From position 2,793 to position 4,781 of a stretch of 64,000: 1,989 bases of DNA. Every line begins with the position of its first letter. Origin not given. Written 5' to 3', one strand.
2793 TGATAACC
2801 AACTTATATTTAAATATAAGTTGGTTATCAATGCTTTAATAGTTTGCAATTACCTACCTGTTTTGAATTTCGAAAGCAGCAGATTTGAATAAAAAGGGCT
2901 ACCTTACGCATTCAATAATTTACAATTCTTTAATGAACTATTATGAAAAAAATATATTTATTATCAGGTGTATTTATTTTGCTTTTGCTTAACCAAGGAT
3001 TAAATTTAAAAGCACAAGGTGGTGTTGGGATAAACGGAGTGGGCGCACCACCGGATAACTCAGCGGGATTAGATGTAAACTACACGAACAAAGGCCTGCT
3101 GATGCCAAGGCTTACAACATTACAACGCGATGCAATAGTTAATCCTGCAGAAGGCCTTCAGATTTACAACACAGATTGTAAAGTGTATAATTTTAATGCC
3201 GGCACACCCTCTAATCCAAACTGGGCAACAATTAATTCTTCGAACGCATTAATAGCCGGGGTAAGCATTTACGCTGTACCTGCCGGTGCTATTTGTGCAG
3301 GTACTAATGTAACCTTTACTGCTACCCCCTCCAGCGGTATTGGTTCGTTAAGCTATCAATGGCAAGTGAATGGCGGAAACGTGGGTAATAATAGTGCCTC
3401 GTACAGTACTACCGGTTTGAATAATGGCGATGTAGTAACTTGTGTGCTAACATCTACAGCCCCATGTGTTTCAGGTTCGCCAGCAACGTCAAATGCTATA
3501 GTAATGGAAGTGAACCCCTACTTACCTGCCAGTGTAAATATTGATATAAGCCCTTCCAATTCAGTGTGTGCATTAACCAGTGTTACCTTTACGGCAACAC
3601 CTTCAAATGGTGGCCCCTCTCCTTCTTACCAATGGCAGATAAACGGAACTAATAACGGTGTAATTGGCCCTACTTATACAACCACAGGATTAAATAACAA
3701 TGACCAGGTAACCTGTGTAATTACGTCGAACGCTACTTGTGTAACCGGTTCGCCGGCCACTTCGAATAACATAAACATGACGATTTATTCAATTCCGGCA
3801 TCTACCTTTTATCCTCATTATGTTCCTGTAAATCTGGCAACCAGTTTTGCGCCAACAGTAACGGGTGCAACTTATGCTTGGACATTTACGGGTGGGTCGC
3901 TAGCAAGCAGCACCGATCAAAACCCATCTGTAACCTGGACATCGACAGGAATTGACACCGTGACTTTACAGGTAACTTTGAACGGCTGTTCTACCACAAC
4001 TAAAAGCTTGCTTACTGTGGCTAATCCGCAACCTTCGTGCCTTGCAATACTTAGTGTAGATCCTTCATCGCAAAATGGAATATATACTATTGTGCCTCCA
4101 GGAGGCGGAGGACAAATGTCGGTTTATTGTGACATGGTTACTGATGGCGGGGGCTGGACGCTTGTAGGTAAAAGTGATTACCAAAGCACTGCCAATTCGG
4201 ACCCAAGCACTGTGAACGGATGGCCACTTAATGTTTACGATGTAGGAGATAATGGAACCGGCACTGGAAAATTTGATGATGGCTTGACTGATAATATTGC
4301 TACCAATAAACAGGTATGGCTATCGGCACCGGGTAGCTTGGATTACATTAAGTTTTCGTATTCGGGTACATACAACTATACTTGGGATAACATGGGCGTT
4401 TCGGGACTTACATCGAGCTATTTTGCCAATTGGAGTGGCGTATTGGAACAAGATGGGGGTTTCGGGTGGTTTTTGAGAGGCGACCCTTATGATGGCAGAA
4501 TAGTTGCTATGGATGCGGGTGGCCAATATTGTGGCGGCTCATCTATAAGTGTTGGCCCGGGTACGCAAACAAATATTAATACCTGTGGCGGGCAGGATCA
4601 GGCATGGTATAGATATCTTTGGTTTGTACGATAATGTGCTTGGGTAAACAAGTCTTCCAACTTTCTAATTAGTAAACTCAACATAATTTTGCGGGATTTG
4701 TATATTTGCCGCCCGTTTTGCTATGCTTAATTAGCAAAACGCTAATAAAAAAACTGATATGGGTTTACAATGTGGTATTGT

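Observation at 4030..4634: Fibrinogen-related-like domain at the C-terminus of a bacterial Ig-repeat surface protein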

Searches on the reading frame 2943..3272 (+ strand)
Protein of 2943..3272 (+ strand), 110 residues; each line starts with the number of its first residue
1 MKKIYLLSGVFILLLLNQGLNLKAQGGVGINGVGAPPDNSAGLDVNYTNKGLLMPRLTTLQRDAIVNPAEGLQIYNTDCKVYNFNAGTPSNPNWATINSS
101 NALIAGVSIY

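Call 57: search_protein_families(library=phrogs, proteins=[window:2943-3272:+], max_evalue=0.1)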
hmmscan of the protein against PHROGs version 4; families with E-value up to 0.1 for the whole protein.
window:2943-3272:+ (110 aa): 1 family
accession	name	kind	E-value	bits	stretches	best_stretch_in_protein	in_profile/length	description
phrog_30742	-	tail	0.0018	17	1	27-97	951-1016/1029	tail fiber protein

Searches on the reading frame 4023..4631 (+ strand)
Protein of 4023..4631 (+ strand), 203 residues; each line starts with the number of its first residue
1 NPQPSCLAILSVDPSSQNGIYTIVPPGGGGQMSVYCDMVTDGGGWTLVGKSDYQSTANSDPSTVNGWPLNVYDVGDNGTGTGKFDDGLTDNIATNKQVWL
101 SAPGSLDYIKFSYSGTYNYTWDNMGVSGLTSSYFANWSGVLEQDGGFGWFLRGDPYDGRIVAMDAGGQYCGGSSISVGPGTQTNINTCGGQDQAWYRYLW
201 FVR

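Call 6: search_protein_families(library=pfam, proteins=[window:4023-4631:+], max_evalue=10)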
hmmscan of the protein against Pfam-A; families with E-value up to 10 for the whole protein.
window:4023-4631:+ (203 aa): 1 family
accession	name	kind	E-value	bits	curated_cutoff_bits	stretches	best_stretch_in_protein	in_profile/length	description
PF00147.23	Fibrinogen_C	-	1.6e-05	25.3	22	1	16-50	14-48/221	Fibrinogen beta and gamma chains, C-terminal globular domain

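Call 7: search_protein_families(library=ncbifam, proteins=[window:4023-4631:+], max_evalue=10)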
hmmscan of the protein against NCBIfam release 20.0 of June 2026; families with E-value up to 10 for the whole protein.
window:4023-4631:+ (203 aa): 1 family
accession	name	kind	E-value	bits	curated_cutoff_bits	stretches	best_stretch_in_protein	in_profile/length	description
NF040941.1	GGGWT_bact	domain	9e-18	64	30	1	5-48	1-46/46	fibrinogen-like YCDxxxxGGGW domain-containing protein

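Call 23: search_protein_representatives(protein=window:4023-4631:+)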
Query: 203 residues. Proteins with E-value up to 0.001 (for the whole library): 2311; up to 1e-10: 201; up to 1e-30: 10. The best 150 are listed.
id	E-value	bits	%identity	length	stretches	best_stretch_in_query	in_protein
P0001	2.3e-134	462.6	100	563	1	1-203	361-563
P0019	1.1e-79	283.7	42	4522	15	1-57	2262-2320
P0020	2.2e-71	256.5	43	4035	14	15-77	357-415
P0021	1.1e-62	228.1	46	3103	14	5-48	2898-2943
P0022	2.4e-38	148.4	42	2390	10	4-48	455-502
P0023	1.4e-35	139.4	40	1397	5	4-64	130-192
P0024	2.0e-35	138.9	45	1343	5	5-49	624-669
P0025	3.0e-35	138.3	45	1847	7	4-47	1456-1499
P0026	6.4e-35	137.3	49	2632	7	4-52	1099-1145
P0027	9.4e-32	126.9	52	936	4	4-59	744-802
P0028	3.3e-30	121.9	44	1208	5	4-70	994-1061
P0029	5.1e-30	121.2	40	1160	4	4-104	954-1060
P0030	1.3e-29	119.9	45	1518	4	3-85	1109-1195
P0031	5.4e-29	117.9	43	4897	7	5-50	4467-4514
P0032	5.9e-29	117.7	39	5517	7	4-57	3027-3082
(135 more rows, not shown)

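Call 37: predict_structure(protein=window:4023-4631:+)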
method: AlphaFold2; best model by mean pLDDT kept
length: 203 residues; sequences in the alignment: 1
mean_pLDDT: 31.7   pTM: 0.20
mean pLDDT of the five models: 31.7, 30.8, 26.5, 26.1, 25.7
residues with pLDDT >= 90: 0; 70-90: 0; 50-70: 0; < 50: 203
segments of 3 or more residues with pLDDT < 50: 1-203
pLDDT, mean of each block of 10 residues (from residue 1): 30 38 35 37 35 30 35 30 27 30 31 28 29 29 32 33 34 32 33 29 27
secondary structure, 60 per line:
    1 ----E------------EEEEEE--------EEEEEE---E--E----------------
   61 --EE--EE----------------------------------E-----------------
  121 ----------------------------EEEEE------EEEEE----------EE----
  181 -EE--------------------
elements in order: E18-23 E32-37 E149-153 E160-164
